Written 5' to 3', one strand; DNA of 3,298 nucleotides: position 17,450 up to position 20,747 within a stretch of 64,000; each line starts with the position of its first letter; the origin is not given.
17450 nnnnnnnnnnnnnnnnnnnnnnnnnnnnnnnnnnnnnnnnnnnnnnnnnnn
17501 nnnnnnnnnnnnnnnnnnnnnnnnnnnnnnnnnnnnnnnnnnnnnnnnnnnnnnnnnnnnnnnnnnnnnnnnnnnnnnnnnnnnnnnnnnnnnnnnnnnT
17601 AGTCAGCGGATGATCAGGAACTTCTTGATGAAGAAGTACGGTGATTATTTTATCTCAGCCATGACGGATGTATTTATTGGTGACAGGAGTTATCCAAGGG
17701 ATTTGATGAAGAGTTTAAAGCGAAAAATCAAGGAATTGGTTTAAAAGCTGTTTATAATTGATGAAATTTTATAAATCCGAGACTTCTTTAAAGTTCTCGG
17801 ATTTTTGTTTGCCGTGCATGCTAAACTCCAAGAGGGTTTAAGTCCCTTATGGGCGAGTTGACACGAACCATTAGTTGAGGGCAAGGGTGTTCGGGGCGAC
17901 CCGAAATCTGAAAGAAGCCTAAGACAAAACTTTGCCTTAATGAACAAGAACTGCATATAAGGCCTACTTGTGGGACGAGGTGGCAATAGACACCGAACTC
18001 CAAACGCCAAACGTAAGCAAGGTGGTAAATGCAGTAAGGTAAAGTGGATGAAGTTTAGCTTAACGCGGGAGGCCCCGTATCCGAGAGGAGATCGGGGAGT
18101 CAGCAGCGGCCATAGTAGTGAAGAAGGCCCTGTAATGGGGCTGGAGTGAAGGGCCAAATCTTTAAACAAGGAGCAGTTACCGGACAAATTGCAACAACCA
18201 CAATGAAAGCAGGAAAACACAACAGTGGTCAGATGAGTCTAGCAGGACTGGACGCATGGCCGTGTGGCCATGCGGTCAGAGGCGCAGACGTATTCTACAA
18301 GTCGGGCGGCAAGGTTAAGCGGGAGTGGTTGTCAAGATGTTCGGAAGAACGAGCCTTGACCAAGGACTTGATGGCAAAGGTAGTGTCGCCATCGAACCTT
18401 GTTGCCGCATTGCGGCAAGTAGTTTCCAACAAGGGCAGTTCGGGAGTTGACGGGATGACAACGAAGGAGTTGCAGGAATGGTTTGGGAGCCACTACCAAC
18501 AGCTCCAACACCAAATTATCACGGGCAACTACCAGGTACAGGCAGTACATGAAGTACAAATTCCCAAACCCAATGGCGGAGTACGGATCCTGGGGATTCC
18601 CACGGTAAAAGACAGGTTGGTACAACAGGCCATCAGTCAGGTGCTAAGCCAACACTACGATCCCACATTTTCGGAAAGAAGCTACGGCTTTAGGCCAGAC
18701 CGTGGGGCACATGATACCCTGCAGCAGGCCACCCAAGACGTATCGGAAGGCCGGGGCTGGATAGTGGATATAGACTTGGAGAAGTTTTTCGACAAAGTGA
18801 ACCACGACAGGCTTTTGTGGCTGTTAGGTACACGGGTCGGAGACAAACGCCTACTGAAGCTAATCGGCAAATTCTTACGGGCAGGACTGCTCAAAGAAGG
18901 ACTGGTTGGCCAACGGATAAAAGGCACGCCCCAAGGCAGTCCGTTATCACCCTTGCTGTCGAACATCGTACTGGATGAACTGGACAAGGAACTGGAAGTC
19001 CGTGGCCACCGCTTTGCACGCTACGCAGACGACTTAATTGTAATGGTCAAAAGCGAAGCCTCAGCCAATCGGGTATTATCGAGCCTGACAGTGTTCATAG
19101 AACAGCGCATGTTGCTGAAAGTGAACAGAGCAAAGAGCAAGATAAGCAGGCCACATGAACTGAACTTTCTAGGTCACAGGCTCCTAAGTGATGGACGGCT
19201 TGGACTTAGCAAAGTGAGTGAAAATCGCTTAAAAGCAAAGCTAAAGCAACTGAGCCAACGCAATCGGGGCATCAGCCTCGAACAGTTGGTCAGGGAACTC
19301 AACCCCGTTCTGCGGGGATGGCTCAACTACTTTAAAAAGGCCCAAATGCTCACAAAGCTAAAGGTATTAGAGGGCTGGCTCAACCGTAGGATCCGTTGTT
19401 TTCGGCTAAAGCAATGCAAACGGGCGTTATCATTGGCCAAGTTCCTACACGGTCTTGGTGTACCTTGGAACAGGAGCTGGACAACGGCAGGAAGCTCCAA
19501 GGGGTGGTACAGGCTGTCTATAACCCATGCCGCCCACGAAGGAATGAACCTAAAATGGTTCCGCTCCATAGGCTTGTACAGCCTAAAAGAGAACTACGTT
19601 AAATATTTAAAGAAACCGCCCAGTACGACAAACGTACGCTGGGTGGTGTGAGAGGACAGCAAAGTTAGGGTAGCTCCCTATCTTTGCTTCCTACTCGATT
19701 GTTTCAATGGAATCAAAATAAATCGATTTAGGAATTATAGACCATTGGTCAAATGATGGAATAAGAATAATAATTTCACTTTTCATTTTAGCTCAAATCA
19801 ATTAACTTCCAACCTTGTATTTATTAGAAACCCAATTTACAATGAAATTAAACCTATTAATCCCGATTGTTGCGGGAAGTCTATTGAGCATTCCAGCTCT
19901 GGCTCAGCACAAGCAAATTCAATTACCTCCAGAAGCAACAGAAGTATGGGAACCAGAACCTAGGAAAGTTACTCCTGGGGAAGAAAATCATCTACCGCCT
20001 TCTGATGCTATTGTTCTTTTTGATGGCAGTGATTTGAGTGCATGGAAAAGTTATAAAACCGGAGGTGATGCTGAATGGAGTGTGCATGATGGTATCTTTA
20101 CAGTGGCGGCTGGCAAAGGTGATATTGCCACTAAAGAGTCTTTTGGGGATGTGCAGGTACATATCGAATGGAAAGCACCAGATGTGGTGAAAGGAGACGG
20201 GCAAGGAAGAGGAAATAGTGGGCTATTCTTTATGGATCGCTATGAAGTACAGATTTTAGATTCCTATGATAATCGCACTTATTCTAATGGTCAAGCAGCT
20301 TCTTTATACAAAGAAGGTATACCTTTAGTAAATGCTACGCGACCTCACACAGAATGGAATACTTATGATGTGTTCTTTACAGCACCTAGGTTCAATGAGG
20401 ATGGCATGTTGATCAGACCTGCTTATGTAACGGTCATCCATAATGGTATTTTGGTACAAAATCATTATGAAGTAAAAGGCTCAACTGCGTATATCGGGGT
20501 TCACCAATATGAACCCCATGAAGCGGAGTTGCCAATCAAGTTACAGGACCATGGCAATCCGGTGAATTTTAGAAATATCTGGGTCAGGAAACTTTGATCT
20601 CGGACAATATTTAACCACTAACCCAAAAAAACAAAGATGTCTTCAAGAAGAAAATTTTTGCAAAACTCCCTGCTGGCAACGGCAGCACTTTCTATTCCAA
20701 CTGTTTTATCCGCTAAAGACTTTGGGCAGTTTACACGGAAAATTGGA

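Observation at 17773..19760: Compact group II intron inserted ~10 nt downstream of a rho-independent terminator (class-C-like behaviour)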

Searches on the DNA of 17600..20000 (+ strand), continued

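Call 45: search_dna_similar(query=window:17807-19699:+, collection=phages, mode=distant, max_rows=6)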
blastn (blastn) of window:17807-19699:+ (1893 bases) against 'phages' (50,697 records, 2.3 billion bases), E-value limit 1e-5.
Records with a match: 1; places in all: 1; records where one place covers at least 80% of the query: 0.
Best place of each record, by identity: 60-80% 1.
By first word of the organism name: Bacteriophage 1.
By host as written in the record: - 1.
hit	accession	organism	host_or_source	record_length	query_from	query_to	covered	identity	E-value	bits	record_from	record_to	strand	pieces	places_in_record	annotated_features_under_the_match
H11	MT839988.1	Bacteriophage sp.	human fecal samples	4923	1126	1233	6%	75.2%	1e-8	69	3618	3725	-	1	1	record has no annotation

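Call 49: build_rna_model(alignment_id=A2)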
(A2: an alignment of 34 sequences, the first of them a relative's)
Model R1 built from alignment A2 (34 sequences, 86 columns); structure: RNAalifold consensus.
model positions 72; base pairs 23; branch points 1; effective number of sequences 2.3; information 0.783 bits per position. Calibrated on 0.2 Mb of random sequence (short: E-values are rough).
structure used (alignment columns):
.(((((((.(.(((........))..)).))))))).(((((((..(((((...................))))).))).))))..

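Call 50: search_with_rna_model(model_id=R1, source=window, max_evalue=1, show_alignments=2)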
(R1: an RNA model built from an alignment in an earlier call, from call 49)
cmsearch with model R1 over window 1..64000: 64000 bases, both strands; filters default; matches with E-value up to 1: 1.
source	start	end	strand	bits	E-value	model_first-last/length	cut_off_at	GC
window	19614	19699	+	68.9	1.7e-14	1-72/72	no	0.52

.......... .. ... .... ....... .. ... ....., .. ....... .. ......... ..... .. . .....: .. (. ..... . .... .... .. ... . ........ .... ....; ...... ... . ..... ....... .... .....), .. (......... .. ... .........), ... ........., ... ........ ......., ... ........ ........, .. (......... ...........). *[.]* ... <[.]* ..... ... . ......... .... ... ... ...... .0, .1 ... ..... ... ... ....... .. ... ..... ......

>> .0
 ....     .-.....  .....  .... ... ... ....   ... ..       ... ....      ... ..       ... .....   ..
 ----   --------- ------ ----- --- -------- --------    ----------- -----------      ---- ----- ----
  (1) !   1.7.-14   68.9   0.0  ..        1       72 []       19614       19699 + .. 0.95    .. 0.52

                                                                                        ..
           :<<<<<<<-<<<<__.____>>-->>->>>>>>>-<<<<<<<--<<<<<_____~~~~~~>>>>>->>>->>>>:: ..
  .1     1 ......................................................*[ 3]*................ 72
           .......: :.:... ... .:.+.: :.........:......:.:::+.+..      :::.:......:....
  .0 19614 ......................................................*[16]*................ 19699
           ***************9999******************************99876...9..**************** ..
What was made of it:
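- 19615..19647 (+): Domain V: CGC catalytic triad at 19617-19619 with a G19618·U19644 wobble, a 2-nt bulge A19636-C19637, and an ACAAA loop. Independent model R1 hits at 68.9 bits, E=1.7e-14 (call 50).
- On Group II intron (ribozyme): The independent model gives E=1.7e-14 (call 50).
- Checked: My domain V/VI model found one hit (call 50).
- The class-specific domain V/VI model R1, built without this intron or its close relatives, gives one hit at 19614-19699, 68.9 bits, E=1.7e-14 (call 50).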

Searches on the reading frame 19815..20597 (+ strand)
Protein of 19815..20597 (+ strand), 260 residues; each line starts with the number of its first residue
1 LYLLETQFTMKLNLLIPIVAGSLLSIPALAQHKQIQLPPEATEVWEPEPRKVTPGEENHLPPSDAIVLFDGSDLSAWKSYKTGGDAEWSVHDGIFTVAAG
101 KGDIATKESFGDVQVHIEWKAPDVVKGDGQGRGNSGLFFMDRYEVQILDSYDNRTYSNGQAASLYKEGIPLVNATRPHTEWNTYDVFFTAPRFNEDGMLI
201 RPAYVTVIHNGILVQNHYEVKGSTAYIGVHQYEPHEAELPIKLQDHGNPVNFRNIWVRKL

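Call 5: search_protein_families(library=pfam, proteins=[window:19815-20597:+], max_evalue=0.01)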
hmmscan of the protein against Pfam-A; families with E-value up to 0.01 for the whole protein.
window:19815-20597:+ (260 aa): 1 family
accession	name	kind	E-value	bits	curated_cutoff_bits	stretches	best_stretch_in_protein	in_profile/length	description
PF06439.18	3keto-disac_hyd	-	1.8e-44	152.5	26.8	1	65-258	2-187/187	3-keto-disaccharide hydrolase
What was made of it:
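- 19842..20597 (+): Downstream host gene (3-keto-disaccharide hydrolase family). It is not part of the element. Pfam PF06439 1.8e-44 (call 5).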
